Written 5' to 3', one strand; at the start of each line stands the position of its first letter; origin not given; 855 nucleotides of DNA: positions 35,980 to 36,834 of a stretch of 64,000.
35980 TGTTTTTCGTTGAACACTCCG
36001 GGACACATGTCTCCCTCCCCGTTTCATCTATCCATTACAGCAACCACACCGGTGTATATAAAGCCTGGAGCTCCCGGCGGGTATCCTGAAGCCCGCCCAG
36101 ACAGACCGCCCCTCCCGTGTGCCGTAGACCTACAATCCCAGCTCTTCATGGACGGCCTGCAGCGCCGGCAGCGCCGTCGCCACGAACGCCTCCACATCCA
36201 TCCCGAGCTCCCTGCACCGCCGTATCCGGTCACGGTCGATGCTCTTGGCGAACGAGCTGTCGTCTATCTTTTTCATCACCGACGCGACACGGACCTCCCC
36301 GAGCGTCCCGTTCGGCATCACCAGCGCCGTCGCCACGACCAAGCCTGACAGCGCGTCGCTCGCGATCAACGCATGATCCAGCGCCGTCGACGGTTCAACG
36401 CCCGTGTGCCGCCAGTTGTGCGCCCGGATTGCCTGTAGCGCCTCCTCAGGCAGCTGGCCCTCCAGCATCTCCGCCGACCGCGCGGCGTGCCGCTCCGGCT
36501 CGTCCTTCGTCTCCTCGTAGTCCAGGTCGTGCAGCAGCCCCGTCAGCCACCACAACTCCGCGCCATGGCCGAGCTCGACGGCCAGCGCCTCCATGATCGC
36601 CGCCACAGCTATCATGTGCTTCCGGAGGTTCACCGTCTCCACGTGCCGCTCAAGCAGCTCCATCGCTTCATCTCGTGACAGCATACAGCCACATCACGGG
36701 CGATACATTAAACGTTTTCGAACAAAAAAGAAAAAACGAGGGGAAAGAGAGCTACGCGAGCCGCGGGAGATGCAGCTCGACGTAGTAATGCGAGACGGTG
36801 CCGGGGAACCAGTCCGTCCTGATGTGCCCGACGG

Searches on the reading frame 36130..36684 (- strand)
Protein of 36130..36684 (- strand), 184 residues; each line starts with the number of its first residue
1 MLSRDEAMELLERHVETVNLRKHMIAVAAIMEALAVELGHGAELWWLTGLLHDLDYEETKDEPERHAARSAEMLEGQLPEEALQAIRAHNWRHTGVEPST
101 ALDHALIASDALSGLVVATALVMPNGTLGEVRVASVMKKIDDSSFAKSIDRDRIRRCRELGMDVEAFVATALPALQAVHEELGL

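Call 72: search_protein_families(library=pfam, proteins=[window:36130-36684:-], max_evalue=0.001)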
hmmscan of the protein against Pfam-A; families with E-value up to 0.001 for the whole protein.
window:36130-36684:- (184 aa): 1 family
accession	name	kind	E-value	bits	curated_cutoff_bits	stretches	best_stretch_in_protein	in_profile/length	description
PF01966.28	HD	-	1.9e-09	38.2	22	1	22-113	3-114/116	HD domain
